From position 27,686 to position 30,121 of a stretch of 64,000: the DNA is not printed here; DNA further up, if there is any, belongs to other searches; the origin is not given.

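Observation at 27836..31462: SF2 helicase fused to four tandem ~69-aa repeats of unknown family, with three orphan genes, between rpoB and trmD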

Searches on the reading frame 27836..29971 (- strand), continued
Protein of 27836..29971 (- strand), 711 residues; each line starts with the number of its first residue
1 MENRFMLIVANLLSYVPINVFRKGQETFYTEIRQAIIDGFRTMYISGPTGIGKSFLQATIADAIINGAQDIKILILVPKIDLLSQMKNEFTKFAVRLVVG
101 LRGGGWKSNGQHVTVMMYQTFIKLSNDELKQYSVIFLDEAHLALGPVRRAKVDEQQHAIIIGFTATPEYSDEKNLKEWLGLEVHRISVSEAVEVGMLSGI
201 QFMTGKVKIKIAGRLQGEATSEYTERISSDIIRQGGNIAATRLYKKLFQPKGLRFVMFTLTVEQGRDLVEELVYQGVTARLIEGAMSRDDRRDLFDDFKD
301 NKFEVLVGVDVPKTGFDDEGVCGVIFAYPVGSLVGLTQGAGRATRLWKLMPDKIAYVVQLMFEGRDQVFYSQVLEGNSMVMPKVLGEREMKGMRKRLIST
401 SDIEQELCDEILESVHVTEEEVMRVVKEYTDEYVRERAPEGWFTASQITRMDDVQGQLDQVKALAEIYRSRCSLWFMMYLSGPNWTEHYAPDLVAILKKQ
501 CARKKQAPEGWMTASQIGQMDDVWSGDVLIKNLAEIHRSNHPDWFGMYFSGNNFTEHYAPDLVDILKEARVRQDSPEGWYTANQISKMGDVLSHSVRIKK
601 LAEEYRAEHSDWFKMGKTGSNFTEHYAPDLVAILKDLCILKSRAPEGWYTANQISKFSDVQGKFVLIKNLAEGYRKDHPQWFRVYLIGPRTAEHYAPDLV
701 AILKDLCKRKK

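Call 69: find_encoding_contigs(protein=P0018, flank=7000, max_places=2)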
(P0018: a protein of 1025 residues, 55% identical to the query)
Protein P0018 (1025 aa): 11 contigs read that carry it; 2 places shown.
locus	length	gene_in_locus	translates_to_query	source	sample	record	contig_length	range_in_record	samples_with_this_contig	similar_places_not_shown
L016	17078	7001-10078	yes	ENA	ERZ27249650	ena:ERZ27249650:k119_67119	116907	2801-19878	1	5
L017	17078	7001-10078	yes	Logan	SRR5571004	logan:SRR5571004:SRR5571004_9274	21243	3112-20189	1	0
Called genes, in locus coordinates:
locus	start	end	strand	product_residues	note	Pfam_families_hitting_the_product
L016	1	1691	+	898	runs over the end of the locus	PF22352:K319L-like_PKD, PF00041:fn3 (weak), PF01471:PG_binding_1 (weak)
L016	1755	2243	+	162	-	-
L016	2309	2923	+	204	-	-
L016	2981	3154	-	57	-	-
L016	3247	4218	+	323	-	-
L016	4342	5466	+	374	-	-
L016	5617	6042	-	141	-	-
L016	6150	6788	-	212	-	PF09992:NAGPA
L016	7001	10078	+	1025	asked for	PF00270:DEAD, PF04851:ResIII, PF18766:SWI2_SNF2, PF00271:Helicase_C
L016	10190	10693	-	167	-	-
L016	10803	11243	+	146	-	-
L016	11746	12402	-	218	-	-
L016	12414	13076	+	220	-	PF00574:CLP_protease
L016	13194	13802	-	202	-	-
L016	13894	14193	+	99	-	-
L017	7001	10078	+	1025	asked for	PF00270:DEAD, PF04851:ResIII, PF18766:SWI2_SNF2, PF00271:Helicase_C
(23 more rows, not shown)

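Call 79: search_protein_families(library=padloc, proteins=[P0013], max_evalue=0.01)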
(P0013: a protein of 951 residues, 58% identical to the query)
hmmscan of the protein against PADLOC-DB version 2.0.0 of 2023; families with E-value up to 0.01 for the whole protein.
P0013 (951 aa): 21 families
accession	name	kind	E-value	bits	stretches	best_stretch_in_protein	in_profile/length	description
PDLC02707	PbeA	-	1.3e-13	48.5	1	47-345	275-617/672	PbeA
PDLC03658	mREase_IV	-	2.5e-13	46.7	1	46-377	248-573/953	Type IV methyl-directed restriction enzyme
PDLC01439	typeIV_DinG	-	5.3e-09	33.3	1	12-88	8-78/575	CAS-IV-A; associated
PDLC03928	PsyrT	-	3.2e-08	30.3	1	254-344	244-334/689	-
PDLC03597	REase_MTase_IIG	-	8.2e-08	28.2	2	49-91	195-239/1646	Type IIG restriction enzyme-methyltransferase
PDLC02704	PbeA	-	2.9e-07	27.4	2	113-250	362-505/682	PbeA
PDLC02706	PbeA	-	3e-07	27.4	0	26-207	275-479/722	PbeA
PDLC03659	mREase_IV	-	8.4e-06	21.9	1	71-350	273-558/945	Type IV methyl-directed restriction enzyme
PDLC03047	REase_I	-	1.6e-05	20.9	1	296-346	652-704/1107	Type I restriction enzyme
PDLC00176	HamB1|HamB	-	1.9e-05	21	1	41-92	152-204/845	DEAD-box helicase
PDLC02855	DpdF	-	4e-05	20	1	254-347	377-471/825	DpdF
PDLC02703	PbeA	-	6.6e-05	19.7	1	121-360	357-614/626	PbeA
PDLC02623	DrmD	-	8.2e-05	18.5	1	242-316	520-594/1040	DrmD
PDLC02864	DpdF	-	9.9e-05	19.3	1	243-355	225-338/610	DpdF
PDLC02500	BrxHI|BrxHII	-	0.00049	16.7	1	252-362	481-587/933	BrxHI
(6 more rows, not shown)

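Call 94: search_protein_families(library=pfam, proteins=[L008:4092-5447:+], max_evalue=0.0001)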
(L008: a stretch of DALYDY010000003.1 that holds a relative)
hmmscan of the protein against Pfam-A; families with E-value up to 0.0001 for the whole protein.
L008:4092-5447:+ (451 aa): 5 families
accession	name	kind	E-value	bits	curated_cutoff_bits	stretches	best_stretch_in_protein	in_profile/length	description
PF04542.20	Sigma70_r2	-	1.3e-21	76.6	24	1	215-287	1-71/71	Sigma-70 region 2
PF04539.22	Sigma70_r3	-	6.3e-19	68.3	25.3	1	296-372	1-76/78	Sigma-70 region 3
PF04545.22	Sigma70_r4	-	1.7e-16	59.9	24.1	1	386-439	1-50/50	Sigma-70, region 4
PF00140.25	Sigma70_r1_2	-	4.2e-14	52.7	22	1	177-208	1-32/34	Sigma-70 factor, region 1.2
PF03979.19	Sigma70_r1_1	-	5.3e-10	39.6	22.5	1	105-155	8-58/81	Sigma-70 factor, region 1.1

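Call 97: search_protein_families(library=pfam, proteins=[L007:5035-7728:+, L007:7838-10321:+, L007:3131-4315:-, L007:10403-11737:-], max_evalue=0.001)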
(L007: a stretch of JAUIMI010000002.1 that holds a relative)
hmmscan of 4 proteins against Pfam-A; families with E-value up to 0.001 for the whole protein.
L007:5035-7728:+ (897 aa): 8 families
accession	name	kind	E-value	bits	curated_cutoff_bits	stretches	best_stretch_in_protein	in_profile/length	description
PF04542.20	Sigma70_r2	-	8.1e-18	64.4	24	1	44-117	1-69/71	Sigma-70 region 2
PF04851.21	ResIII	-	2.8e-15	57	22.5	1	331-477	2-160/164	Type III restriction enzyme, res subunit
PF04545.22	Sigma70_r4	-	1.8e-14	53.4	24.1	1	226-273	6-49/50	Sigma-70, region 4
PF00271.37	Helicase_C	-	4.9e-08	33.6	23.5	1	566-658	17-109/110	Helicase conserved C-terminal domain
PF00270.35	DEAD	-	1.4e-06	28.5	26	1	343-485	6-165/167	DEAD/DEAH box helicase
PF00140.25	Sigma70_r1_2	-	3.9e-05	23.9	22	1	18-38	13-33/34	Sigma-70 factor, region 1.2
PF18766.7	SWI2_SNF2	-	4.2e-05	23.8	26.7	1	346-536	11-212/221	SWI2/SNF2 ATPase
PF04539.22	Sigma70_r3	-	0.00021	21.8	25.3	0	128-206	1-76/78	Sigma-70 region 3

L007:7838-10321:+ (827 aa): 4 families
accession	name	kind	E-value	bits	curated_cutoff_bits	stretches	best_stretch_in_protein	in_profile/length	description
PF04851.21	ResIII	-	4.7e-20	72.6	22.5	1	35-181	3-160/164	Type III restriction enzyme, res subunit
PF18766.7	SWI2_SNF2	-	7.6e-12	45.8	26.7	1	63-235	26-207/221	SWI2/SNF2 ATPase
PF00271.37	Helicase_C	-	2.2e-11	44.4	23.5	1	264-363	11-110/110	Helicase conserved C-terminal domain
PF00270.35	DEAD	-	6.6e-10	39.4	26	1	46-183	6-160/167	DEAD/DEAH box helicase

L007:3131-4315:- (394 aa): 3 families
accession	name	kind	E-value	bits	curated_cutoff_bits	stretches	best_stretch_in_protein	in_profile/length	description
PF14302.11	DUF4377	-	1.1e-19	70.5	25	1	136-203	1-74/75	Domain of unknown function (DUF4377)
PF03724.22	META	-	2.2e-16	60.3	24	1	268-364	9-103/109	META domain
PF09864.15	MliC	-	5.8e-13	49.1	22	1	59-120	8-64/67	Membrane-bound lysozyme-inhibitor of c-type lysozyme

L007:10403-11737:- (444 aa): 3 families
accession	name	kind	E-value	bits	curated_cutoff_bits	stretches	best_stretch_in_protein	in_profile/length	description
PF00239.26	Resolvase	-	8.6e-20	71.7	23.3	1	29-173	3-143/145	Resolvase, N terminal domain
PF07508.19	Recombinase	-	4.1e-11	43.5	21.1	1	201-290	3-101/102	Recombinase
PF13408.12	Zn_ribbon_recom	-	6.5e-09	36.5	25.3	1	304-366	2-58/58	Recombinase zinc beta ribbon domain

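Call 98: find_encoding_contigs(protein=P0029, flank=10000, max_places=4)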
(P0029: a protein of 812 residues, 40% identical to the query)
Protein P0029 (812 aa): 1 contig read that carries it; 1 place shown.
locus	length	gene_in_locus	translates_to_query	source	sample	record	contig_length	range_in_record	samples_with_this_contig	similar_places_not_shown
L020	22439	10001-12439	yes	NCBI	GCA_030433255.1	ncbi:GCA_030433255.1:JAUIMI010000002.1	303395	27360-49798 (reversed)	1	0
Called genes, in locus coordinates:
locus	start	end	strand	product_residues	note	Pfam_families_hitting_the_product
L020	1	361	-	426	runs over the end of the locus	PF01555:N6_N4_Mtase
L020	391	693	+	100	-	-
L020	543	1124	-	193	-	-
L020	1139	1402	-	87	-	-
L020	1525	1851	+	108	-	PF12844:HTH_19, PF13560:HTH_31, PF01381:HTH_3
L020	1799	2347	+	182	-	PF06114:Peptidase_M78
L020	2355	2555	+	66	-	-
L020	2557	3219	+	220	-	PF01844:HNH, PF14279:HNH_5 (weak)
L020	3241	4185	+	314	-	PF18899:DUF5655 (faint)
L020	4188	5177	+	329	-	PF27665:UCP028175 (weak)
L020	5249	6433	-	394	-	PF09864:MliC, PF14302:DUF4377, PF03724:META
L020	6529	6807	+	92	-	PF13376:OmdA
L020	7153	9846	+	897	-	PF04542:Sigma70_r2, PF04545:Sigma70_r4, PF04851:ResIII, PF00270:DEAD (weak), PF00271:Helicase_C (weak)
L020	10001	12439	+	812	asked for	PF04851:ResIII, PF00270:DEAD, PF18766:SWI2_SNF2, PF00271:Helicase_C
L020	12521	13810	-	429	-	PF00239:Resolvase, PF07508:Recombinase, PF13408:Zn_ribbon_recom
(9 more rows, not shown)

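Call 99: list_cluster_members(proteins=[L007:5035-7725:+])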
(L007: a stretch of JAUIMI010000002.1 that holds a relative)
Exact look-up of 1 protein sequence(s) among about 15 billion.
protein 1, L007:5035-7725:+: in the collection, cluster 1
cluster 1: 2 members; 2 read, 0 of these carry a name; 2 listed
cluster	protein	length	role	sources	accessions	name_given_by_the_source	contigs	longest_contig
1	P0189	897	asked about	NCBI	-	-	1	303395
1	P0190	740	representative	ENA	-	-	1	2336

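Call 102: find_related_loci(query=A3, collection=metagenome_contigs, flank=7000)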
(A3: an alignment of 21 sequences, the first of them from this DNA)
Query A3 (711 aa) in metagenome_contigs; peptide patterns used: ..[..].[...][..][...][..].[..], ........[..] (x = any residue, [..] = any of these).
55 stretches matched a pattern; 9 encode a relative of the query (tblastn E <= 1e-3); 8 distinct loci.
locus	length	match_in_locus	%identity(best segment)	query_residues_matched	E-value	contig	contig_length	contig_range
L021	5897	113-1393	58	1-429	5e-159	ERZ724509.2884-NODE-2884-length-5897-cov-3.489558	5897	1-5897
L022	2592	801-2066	57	5-426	1e-162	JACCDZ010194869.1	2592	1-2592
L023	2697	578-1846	52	8-436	4e-142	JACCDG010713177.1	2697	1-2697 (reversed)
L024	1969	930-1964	60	1-346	6e-144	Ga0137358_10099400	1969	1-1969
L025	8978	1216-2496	43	1-429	3e-106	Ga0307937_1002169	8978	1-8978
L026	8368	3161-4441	43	1-429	5e-106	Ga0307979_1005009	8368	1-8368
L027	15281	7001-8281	43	1-429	2e-107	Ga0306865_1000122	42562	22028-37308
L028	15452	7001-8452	41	1-479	2e-105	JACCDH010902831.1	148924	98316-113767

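Call 106: search_protein_families(library=pfam, proteins=[L027:2853-3785:+, L027:3961-6213:+, L027:9188-11107:-, L027:11569-12672:+, L028:5674-6678:+, L028:5032-5643:+, L028:9550-11256:-, L028:12246-13016:+, L028:3680-4453:+, L027:1764-2075:+], max_evalue=0.0001)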
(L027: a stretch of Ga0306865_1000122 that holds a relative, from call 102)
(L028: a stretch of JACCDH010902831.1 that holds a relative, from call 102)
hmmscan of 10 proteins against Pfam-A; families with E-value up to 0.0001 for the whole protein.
L027:2853-3785:+ (310 aa): 1 family
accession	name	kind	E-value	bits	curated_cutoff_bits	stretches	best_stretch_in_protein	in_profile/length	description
PF02661.23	Fic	-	8e-18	65.5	24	1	167-260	2-93/93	Fic/DOC family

L027:3961-6213:+ (750 aa): 0 families

L027:9188-11107:- (639 aa): 1 family
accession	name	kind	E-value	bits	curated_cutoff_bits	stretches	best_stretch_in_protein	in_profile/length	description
PF13414.12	TPR_11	-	7.7e-05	22.7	26.8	0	539-557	15-33/42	TPR repeat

L027:11569-12672:+ (367 aa): 0 families

L028:5674-6678:+ (334 aa): 1 family
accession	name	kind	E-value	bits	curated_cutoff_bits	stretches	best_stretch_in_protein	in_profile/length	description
PF07884.19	VKOR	-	1.3e-17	64.7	27.5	1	9-131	3-133/134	Vitamin K epoxide reductase family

L028:5032-5643:+ (203 aa): 1 family
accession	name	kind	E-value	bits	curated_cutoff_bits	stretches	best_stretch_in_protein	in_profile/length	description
PF01245.26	Ribosomal_L19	-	1.4e-35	122.1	22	1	53-148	15-109/111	Ribosomal protein L19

L028:9550-11256:- (568 aa): 5 families
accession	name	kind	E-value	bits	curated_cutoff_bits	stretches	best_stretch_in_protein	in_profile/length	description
PF00270.35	DEAD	-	4.3e-50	170.1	26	1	90-256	1-166/167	DEAD/DEAH box helicase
PF00271.37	Helicase_C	-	5.3e-31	107.6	23.5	1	292-400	2-110/110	Helicase conserved C-terminal domain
PF04851.21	ResIII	-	1.3e-10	41.9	22.5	1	102-251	21-163/164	Type III restriction enzyme, res subunit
PF25399.1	DeaD_dimer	-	3.9e-05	24.1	23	1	438-495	5-64/67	RNA helicase DeaD dimerization domain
PF16203.11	ERCC3_RAD25_C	-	4.3e-05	23.4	27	0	308-399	63-151/248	ERCC3/RAD25/XPB C-terminal helicase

L028:12246-13016:+ (256 aa): 1 family
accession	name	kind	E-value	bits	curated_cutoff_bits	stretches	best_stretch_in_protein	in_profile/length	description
PF05675.17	DUF817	-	6.7e-89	298.1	25.9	1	4-242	1-237/237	Protein of unknown function (DUF817)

L028:3680-4453:+ (257 aa): 1 family
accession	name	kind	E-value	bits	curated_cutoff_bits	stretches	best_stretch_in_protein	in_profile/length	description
PF00849.27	PseudoU_synth_2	-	8.4e-34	117.4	26.8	1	11-194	1-152/152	RNA pseudouridylate synthase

L027:1764-2075:+ (103 aa): 1 family
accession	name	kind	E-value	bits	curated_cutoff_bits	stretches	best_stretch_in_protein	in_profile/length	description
PF04851.21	ResIII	-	4.5e-09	36.9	22.5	1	19-88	2-72/164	Type III restriction enzyme, res subunit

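Call 108: find_related_loci(query=A3, collection=viral_contigs, flank=8000)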
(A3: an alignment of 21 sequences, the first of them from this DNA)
Query A3 (711 aa) in viral_contigs; peptide patterns used: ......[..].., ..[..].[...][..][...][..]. (x = any residue, [..] = any of these).
138 stretches matched a pattern; 7 encode a relative of the query (tblastn E <= 1e-3); 7 distinct loci.
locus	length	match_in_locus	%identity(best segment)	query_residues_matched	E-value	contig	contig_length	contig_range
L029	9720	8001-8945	25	45-351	2e-17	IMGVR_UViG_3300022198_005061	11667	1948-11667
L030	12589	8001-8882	25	21-345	1e-13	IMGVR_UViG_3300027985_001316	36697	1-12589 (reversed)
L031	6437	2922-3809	23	45-348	1e-6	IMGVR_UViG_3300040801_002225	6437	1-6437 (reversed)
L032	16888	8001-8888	24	45-348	2e-6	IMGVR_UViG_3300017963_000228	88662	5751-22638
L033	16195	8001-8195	35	2-64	9e-6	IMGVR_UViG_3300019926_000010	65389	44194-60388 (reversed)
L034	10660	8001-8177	36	15-72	1e-5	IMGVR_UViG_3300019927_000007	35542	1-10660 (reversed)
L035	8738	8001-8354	28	45-168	6e-5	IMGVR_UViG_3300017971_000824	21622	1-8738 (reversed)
